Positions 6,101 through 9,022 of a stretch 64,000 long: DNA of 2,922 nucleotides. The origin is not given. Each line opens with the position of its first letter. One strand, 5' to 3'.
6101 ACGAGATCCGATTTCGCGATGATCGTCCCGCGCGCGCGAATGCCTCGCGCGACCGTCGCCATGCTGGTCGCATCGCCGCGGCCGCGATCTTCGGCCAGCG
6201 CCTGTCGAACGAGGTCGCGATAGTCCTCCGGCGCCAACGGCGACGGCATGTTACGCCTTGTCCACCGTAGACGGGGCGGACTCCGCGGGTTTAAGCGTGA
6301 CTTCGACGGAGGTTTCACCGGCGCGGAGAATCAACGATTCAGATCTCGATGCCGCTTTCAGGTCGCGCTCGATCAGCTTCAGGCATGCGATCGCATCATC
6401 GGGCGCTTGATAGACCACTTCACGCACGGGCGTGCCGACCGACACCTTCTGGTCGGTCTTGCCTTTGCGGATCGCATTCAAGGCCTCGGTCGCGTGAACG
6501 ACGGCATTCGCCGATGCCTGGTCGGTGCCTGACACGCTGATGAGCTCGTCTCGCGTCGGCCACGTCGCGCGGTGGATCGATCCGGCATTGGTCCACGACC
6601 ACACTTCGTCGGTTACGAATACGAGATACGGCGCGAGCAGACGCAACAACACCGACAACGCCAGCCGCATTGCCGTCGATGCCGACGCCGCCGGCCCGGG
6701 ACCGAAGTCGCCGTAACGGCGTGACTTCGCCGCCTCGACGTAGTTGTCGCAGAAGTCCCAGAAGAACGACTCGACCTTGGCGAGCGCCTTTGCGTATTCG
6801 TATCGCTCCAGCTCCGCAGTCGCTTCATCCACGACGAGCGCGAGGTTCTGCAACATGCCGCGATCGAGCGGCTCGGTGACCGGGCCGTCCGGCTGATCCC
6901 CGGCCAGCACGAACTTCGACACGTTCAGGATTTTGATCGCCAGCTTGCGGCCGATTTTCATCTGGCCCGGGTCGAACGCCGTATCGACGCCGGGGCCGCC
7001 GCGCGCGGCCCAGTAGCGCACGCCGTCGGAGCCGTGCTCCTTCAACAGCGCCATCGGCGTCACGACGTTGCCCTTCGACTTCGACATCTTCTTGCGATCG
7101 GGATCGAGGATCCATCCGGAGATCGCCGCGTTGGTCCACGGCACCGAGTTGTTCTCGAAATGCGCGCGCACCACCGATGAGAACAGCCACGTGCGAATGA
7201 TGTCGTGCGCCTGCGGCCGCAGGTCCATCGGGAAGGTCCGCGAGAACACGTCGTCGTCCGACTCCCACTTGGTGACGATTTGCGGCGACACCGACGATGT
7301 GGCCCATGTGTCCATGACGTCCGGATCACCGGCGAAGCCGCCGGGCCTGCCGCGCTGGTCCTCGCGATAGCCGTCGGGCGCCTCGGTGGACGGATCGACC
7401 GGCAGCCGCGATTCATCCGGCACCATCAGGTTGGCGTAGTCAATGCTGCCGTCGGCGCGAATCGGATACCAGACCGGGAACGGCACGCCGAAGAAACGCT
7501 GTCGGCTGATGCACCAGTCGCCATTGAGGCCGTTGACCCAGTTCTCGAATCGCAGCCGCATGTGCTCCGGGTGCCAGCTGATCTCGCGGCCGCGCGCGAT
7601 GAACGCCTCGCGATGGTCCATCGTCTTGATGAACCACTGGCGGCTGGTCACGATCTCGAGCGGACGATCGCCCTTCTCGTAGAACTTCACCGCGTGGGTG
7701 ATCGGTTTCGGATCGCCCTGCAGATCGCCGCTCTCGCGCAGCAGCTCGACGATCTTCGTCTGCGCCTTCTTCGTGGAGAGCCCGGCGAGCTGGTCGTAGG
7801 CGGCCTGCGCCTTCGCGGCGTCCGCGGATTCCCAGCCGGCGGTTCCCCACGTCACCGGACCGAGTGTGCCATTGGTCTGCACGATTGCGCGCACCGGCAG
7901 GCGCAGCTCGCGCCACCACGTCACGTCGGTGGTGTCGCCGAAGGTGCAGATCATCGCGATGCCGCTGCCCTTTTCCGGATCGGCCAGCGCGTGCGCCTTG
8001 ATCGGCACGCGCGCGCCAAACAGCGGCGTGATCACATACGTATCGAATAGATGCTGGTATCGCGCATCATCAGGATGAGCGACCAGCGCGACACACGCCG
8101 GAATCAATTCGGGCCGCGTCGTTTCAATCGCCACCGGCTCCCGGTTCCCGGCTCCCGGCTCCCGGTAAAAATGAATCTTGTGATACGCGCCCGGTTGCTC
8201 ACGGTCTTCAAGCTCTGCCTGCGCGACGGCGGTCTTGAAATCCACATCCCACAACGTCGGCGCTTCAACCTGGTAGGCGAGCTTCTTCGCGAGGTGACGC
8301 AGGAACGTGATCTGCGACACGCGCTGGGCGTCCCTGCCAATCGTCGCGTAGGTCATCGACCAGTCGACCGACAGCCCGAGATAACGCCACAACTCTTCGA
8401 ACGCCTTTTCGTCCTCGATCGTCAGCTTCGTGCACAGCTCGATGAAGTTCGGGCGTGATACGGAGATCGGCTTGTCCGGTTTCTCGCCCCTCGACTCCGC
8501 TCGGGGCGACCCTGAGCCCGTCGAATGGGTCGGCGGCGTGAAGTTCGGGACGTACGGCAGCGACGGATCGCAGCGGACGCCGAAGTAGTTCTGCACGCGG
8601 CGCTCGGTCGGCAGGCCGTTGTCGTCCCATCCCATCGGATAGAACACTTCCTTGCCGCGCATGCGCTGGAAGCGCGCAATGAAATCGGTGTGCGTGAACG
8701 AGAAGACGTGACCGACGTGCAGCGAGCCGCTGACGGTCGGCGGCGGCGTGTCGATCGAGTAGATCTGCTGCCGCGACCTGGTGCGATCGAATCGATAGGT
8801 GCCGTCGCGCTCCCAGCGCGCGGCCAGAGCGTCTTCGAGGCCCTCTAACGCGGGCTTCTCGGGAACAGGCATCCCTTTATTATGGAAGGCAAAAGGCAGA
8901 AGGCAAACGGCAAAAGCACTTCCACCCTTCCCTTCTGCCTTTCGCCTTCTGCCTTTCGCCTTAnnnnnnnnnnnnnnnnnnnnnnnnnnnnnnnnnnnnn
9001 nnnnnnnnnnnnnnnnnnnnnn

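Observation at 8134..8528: Repeat elements inserted in frame into essential genes (valS, uvrA, uvrC, scpA, scpB)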

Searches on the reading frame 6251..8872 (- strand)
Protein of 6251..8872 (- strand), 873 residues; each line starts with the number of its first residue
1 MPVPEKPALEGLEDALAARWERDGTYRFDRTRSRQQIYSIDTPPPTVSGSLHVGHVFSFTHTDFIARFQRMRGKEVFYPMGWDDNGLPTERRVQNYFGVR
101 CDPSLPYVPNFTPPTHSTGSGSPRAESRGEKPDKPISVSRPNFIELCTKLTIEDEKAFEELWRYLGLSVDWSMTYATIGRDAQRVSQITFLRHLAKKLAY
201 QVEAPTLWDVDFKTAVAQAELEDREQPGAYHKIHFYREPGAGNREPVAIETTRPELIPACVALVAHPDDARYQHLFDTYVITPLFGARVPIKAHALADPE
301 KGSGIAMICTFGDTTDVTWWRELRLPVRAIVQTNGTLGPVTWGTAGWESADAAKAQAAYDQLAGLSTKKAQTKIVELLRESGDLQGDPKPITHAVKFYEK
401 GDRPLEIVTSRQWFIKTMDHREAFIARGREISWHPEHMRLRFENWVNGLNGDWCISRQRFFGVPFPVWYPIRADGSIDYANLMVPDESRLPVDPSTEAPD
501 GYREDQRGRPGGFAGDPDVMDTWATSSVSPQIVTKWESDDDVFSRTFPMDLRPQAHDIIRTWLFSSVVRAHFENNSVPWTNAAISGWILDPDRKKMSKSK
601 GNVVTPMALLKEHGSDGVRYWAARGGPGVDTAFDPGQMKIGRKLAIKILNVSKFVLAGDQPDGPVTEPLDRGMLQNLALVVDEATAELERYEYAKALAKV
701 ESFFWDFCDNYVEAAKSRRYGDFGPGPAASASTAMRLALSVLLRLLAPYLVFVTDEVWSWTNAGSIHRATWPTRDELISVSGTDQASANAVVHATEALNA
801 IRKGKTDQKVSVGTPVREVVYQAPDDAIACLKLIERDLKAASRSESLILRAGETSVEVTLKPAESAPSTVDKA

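Call 13: find_homologous_proteins(query=window:6251-8872:-, max_evalue=1e-50)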
Query window:6251-8872:- (873 aa): 8000 proteins with E <= 1e-50 among 8000 candidates; the best 120 are listed.
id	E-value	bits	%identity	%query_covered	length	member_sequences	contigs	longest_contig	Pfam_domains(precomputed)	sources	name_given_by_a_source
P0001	0.0e+0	2039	100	100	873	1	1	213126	PF09334.18,PF08264.20,PF01921.25,PF00133.29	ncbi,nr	ncbi:MAG: valine--tRNA ligase [Cyanobacteria bacterium]|nr:valine--tRNA ligase [Cyanobacteriota bact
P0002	0.0e+0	1825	90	99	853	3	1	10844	PF09334.18,PF08264.20,PF01921.25,PF00133.29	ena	-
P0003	0.0e+0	1809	88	99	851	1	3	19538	PF09334.18,PF08264.20,PF00133.29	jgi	jgi:valyl-tRNA synthetase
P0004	0.0e+0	1797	88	99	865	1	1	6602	PF09334.18,PF08264.20,PF00133.29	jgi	jgi:valyl-tRNA synthetase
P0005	0.0e+0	1767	87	99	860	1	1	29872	PF09334.18,PF08264.20,PF00133.29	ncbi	ncbi:MAG TPA: valine--tRNA ligase [Vicinamibacterales bacterium]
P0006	0.0e+0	1765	86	99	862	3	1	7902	PF09334.18,PF08264.20,PF00133.29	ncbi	-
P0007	0.0e+0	1763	86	99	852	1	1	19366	PF09334.18,PF08264.20,PF00133.29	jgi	-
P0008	0.0e+0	1756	86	99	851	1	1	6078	PF09334.18,PF08264.20,PF00133.29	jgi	jgi:valyl-tRNA synthetase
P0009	0.0e+0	1755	86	99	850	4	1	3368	PF09334.18,PF08264.20,PF00133.29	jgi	jgi:valyl-tRNA synthetase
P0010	0.0e+0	1754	86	99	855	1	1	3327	PF09334.18,PF08264.20,PF00133.29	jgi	-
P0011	0.0e+0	1753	86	99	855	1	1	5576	PF09334.18,PF08264.20,PF00133.29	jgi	-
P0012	0.0e+0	1752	86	99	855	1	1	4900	PF09334.18,PF08264.20,PF00133.29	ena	-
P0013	0.0e+0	1752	86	99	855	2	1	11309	PF09334.18,PF08264.20,PF00133.29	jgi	-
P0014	0.0e+0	1746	86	99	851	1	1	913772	PF09334.18,PF08264.20,PF00133.29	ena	-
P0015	0.0e+0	1745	86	99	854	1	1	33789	PF09334.18,PF08264.20,PF00133.29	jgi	jgi:valyl-tRNA synthetase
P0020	0.0e+0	1730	84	99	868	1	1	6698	PF09334.18,PF08264.20,PF00133.29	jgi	jgi:valyl-tRNA synthetase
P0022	0.0e+0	1729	84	99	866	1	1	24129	PF09334.18,PF08264.20,PF00133.29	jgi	-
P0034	0.0e+0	1712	84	99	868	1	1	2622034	PF09334.18,PF08264.20,PF00133.29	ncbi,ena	-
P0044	0.0e+0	1704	83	99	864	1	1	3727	PF09334.18,PF08264.20,PF01921.25,PF00133.29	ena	-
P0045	0.0e+0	1702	83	99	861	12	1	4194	PF09334.18,PF08264.20,PF00133.29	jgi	jgi:valyl-tRNA synthetase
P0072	0.0e+0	1680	82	99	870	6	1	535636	PF09334.18,PF08264.20,PF00133.29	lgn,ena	-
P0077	0.0e+0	1675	81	99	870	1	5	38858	PF09334.18,PF08264.20,PF00133.29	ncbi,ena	-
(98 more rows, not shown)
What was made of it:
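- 6251..8872 (-): valS (valine-tRNA ligase), host gene of two repeat-derived segments. It is 100% identical to P0001 and has 8000 homologues (call 13).
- Checked: The gene is valS, 6251..8872 on the minus strand (873 aa; 100% identical to a public MAG protein, call 13).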

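Call 30: find_encoding_contigs(protein=P0003, flank=10000, max_places=1)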
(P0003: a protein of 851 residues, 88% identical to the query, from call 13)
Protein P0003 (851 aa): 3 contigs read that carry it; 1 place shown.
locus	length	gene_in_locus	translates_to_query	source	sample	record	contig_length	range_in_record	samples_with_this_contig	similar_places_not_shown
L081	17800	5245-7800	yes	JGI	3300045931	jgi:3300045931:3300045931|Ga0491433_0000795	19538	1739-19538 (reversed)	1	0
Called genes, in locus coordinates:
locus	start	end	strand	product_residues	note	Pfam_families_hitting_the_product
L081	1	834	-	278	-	?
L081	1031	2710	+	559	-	PF01642:MM_CoA_mutase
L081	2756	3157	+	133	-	PF02310:B12-binding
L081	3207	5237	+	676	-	-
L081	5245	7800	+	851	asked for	PF00133:tRNA-synt_1, PF09334:tRNA-synt_1g (weak), PF08264:Anticodon_1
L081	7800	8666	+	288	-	PF02749:QRPTase_N, PF01729:QRPTase_C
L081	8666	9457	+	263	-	PF03099:BPL_LplA_LipB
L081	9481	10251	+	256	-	PF03309:Pan_kinase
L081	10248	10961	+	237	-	-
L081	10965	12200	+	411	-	PF01938:TRAM, PF05958:tRNA_U5-meth_tr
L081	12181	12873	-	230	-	PF07722:Peptidase_C26, PF00117:GATase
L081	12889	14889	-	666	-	PF03485:Arg_tRNA_synt_N, PF00750:tRNA-synt_1d, PF05746:DALR_1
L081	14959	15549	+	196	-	-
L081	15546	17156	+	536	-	PF14559:TPR_19 (faint), PF13428:TPR_14 (faint), PF13432:TPR_16 (faint), PF00515:TPR_1 (faint), PF07719:TPR_2 (faint), PF12895:ANAPC3 (faint), PF13181:TPR_8 (faint), PF13414:TPR_11 (faint), +2 more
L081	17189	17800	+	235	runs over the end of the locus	PF05036:SPOR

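Call 31: find_encoding_contigs(protein=P0077, flank=10000, max_places=1)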
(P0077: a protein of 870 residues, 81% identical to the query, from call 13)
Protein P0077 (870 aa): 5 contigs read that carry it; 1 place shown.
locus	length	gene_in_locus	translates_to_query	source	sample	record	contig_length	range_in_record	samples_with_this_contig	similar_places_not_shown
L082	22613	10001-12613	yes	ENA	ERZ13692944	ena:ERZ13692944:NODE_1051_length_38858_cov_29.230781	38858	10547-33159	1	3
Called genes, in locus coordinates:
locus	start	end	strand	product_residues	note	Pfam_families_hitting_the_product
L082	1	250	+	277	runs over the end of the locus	PF00441:Acyl-CoA_dh_1, PF08028:Acyl-CoA_dh_2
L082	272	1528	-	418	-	-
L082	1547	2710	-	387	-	PF02771:Acyl-CoA_dh_N, PF02770:Acyl-CoA_dh_M, PF00441:Acyl-CoA_dh_1, PF08028:Acyl-CoA_dh_2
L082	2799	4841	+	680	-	-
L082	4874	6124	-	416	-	PF02812:ELFV_dehydrog_N, PF00208:ELFV_dehydrog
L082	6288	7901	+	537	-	PF01642:MM_CoA_mutase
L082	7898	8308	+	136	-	PF02310:B12-binding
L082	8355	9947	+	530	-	PF00072:Response_reg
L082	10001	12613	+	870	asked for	PF00133:tRNA-synt_1, PF09334:tRNA-synt_1g, PF00133:tRNA-synt_1, PF08264:Anticodon_1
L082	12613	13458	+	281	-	PF02749:QRPTase_N, PF01729:QRPTase_C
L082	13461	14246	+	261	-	PF03099:BPL_LplA_LipB, PF02237:BPL_C (weak)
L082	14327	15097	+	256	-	PF03309:Pan_kinase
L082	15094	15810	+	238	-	-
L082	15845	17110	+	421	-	PF01938:TRAM, PF03602:Cons_hypoth95 (weak), PF05958:tRNA_U5-meth_tr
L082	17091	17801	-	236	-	PF07722:Peptidase_C26, PF00117:GATase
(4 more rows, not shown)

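Call 32: find_encoding_contigs(protein=P0034, flank=10000, max_places=1)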
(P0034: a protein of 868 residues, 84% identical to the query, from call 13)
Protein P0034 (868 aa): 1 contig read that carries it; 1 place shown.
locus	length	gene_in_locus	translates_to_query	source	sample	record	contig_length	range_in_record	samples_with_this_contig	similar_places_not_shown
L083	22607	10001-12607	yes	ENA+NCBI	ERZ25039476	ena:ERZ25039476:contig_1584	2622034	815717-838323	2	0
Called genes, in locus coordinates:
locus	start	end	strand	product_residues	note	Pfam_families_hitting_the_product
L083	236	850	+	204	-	PF00441:Acyl-CoA_dh_1, PF08028:Acyl-CoA_dh_2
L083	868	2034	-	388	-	PF02771:Acyl-CoA_dh_N, PF02770:Acyl-CoA_dh_M, PF00441:Acyl-CoA_dh_1, PF08028:Acyl-CoA_dh_2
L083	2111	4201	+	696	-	-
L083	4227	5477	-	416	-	PF02812:ELFV_dehydrog_N, PF00208:ELFV_dehydrog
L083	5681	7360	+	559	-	PF01642:MM_CoA_mutase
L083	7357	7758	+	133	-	PF02310:B12-binding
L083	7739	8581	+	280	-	PF00072:Response_reg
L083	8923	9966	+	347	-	-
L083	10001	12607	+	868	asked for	PF00133:tRNA-synt_1, PF09334:tRNA-synt_1g, PF00133:tRNA-synt_1, PF08264:Anticodon_1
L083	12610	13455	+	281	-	PF02749:QRPTase_N, PF01729:QRPTase_C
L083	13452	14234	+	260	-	PF03099:BPL_LplA_LipB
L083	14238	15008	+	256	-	PF03309:Pan_kinase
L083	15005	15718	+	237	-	-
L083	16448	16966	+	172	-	PF02475:TRM5-TYW2_MTfase (faint), PF03602:Cons_hypoth95, PF05958:tRNA_U5-meth_tr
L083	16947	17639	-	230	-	PF07722:Peptidase_C26, PF00117:GATase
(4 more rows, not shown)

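Call 33: find_encoding_contigs(protein=P0044, flank=10000, max_places=1)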
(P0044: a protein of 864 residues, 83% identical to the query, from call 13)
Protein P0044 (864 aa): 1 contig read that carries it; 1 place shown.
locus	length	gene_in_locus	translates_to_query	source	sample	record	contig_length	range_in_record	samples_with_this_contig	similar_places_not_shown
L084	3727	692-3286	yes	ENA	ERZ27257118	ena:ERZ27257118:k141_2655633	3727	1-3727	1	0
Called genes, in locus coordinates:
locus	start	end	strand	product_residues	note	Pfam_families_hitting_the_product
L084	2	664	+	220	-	?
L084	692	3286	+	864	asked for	PF00133:tRNA-synt_1, PF01921:tRNA-synt_1f (faint), PF09334:tRNA-synt_1g, PF00133:tRNA-synt_1, PF08264:Anticodon_1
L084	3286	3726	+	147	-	?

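Call 34: find_encoding_contigs(protein=P0022, flank=10000, max_places=1)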
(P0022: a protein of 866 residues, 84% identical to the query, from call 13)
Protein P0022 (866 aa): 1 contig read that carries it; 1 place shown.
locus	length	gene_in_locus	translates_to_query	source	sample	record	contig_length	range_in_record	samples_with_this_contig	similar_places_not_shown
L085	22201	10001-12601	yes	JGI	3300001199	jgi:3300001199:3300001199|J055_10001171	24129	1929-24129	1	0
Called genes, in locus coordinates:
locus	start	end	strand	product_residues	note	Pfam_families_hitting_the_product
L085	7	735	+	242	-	PF00441:Acyl-CoA_dh_1, PF08028:Acyl-CoA_dh_2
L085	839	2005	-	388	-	PF02771:Acyl-CoA_dh_N, PF02770:Acyl-CoA_dh_M, PF00441:Acyl-CoA_dh_1, PF08028:Acyl-CoA_dh_2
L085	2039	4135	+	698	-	-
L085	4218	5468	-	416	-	PF02812:ELFV_dehydrog_N, PF00208:ELFV_dehydrog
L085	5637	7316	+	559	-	PF01642:MM_CoA_mutase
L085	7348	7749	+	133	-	PF02310:B12-binding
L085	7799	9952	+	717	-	PF00072:Response_reg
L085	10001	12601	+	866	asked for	PF00133:tRNA-synt_1, PF09334:tRNA-synt_1g, PF00133:tRNA-synt_1, PF08264:Anticodon_1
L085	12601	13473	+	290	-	PF02749:QRPTase_N, PF01729:QRPTase_C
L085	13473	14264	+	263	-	PF03099:BPL_LplA_LipB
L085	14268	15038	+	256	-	PF03309:Pan_kinase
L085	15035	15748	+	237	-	-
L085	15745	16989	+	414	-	PF01938:TRAM, PF05958:tRNA_U5-meth_tr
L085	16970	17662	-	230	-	PF07722:Peptidase_C26, PF00117:GATase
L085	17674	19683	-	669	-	PF03485:Arg_tRNA_synt_N, PF00750:tRNA-synt_1d, PF05746:DALR_1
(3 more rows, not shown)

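Call 35: find_encoding_contigs(protein=P0020, flank=10000, max_places=1)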
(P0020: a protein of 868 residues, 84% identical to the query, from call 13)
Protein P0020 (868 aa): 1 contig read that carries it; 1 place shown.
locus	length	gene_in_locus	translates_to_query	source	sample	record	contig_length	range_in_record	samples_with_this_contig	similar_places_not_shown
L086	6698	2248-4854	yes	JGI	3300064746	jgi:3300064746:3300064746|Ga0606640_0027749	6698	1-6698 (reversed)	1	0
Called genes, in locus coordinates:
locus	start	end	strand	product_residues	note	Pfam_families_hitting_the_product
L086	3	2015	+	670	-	?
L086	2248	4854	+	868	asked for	PF00133:tRNA-synt_1, PF09334:tRNA-synt_1g, PF00133:tRNA-synt_1, PF08264:Anticodon_1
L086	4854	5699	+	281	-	PF02749:QRPTase_N, PF01729:QRPTase_C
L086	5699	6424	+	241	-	PF03099:BPL_LplA_LipB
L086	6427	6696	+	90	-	?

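Call 36: find_encoding_contigs(protein=P0072, flank=10000, max_places=1)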
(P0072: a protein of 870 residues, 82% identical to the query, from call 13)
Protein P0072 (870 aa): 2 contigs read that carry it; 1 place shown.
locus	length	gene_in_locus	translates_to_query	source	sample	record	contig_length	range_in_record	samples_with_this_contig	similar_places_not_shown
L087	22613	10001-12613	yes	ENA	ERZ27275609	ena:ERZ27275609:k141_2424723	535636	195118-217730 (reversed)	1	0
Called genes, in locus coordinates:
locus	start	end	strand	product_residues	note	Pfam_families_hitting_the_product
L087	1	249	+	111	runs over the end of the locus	PF00216:Bac_DNA_binding, PF18291:HU-HIG (weak)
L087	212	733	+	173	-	PF04677:CwfJ_C_1 (weak), PF11969:DcpS_C, PF01230:HIT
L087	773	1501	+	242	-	PF00441:Acyl-CoA_dh_1, PF08028:Acyl-CoA_dh_2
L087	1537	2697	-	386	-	PF02771:Acyl-CoA_dh_N, PF02770:Acyl-CoA_dh_M, PF00441:Acyl-CoA_dh_1, PF08028:Acyl-CoA_dh_2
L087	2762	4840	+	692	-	-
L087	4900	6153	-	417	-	PF02812:ELFV_dehydrog_N, PF00208:ELFV_dehydrog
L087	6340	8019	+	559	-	PF01642:MM_CoA_mutase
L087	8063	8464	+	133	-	PF02310:B12-binding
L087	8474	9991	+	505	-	PF00072:Response_reg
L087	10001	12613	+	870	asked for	PF00133:tRNA-synt_1, PF09334:tRNA-synt_1g, PF00133:tRNA-synt_1, PF08264:Anticodon_1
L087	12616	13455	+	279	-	PF02749:QRPTase_N, PF01729:QRPTase_C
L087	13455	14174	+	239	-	PF03099:BPL_LplA_LipB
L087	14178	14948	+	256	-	PF03309:Pan_kinase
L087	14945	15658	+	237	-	-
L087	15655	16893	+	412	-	PF01938:TRAM, PF05958:tRNA_U5-meth_tr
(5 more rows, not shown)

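Call 37: find_encoding_contigs(protein=P0045, flank=10000, max_places=1)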
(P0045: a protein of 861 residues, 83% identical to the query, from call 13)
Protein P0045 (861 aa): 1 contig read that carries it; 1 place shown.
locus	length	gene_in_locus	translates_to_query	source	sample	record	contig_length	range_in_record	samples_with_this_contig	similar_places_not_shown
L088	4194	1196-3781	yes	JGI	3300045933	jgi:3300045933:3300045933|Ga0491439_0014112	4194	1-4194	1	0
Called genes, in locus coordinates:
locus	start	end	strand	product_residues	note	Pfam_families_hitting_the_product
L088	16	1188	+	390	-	-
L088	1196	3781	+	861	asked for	PF00133:tRNA-synt_1, PF09334:tRNA-synt_1g (weak), PF08264:Anticodon_1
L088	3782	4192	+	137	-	?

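Call 54: search_solved_structures(query=window:6251-8872:-, show_alignments=1, max_evalue=1e-30)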
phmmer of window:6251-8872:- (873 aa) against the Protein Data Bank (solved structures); distinct sequences matched with E-value up to 1e-30: 10.
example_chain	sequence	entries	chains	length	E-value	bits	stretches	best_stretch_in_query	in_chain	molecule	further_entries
1gax_A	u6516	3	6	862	1.6e-63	218.2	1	153-808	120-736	VALYL-TRNA SYNTHETASE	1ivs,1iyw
8c9e_A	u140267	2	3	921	1.3e-52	182.1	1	363-824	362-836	Isoleucine--tRNA ligase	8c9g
8c9f_A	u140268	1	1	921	4e-50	173.9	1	363-824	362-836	Isoleucine--tRNA ligase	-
8c8v_A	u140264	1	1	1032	5.6e-49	170.1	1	372-803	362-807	Isoleucine--tRNA ligase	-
8c8u_A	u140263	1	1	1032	5.6e-49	170.1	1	372-803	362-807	Isoleucine--tRNA ligase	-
8c9d_A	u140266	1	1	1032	5.6e-49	170.1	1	372-803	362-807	Isoleucine--tRNA ligase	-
1ffy_A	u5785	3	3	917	9e-47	162.8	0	361-773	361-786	ISOLEUCYL-TRNA SYNTHETASE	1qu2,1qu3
8c8w_A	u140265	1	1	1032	1.7e-46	161.8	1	372-803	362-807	Isoleucine--tRNA ligase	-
1ile_A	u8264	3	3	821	2.1e-42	148.3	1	361-781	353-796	ISOLEUCYL-TRNA SYNTHETASE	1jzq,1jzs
9w01_B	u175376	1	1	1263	7.7e-32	113.3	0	361-622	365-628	Isoleucine--tRNA ligase, cytoplasmic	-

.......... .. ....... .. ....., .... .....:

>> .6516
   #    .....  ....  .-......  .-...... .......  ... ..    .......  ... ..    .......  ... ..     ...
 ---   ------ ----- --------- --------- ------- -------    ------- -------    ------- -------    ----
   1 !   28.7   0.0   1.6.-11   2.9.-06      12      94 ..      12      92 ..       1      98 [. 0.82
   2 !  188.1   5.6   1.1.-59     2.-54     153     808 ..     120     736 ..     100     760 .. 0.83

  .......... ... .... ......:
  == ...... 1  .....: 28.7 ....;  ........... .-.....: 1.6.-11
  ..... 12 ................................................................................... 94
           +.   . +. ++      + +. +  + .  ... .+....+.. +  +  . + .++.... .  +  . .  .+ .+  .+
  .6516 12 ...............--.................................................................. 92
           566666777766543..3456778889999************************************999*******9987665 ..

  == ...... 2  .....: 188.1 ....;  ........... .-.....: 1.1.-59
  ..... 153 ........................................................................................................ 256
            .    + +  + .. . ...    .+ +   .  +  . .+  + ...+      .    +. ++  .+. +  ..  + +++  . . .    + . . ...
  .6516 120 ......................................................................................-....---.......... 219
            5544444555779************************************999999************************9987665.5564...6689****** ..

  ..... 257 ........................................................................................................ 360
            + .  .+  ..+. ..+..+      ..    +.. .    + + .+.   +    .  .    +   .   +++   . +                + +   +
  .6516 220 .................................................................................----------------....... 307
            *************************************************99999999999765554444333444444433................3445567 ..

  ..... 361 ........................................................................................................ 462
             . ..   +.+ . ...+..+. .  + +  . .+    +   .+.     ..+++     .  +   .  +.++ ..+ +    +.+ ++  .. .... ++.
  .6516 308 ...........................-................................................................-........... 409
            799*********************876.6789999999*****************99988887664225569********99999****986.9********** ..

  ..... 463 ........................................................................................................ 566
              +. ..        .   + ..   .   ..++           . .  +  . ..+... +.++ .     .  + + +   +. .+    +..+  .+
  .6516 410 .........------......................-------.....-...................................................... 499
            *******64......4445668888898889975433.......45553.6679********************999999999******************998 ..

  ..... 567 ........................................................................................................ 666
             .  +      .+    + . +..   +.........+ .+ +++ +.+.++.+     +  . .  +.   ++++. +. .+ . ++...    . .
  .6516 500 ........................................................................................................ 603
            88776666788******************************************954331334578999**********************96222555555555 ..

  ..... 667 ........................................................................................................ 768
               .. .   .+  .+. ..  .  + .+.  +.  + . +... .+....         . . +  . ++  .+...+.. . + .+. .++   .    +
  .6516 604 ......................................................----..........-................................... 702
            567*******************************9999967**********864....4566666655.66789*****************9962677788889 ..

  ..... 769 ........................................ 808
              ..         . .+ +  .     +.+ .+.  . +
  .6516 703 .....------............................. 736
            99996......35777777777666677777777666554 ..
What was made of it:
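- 6251..8872 (-): It aligns to T. thermophilus ValRS 1GAX (call 54).
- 8134..8165 (-): Heptamer array (GAGCCGG on the coding strand) x4.6, read as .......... It extends a beta-hairpin turn of the editing domain. It aligns to the turn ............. of 1GAX (call 54).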
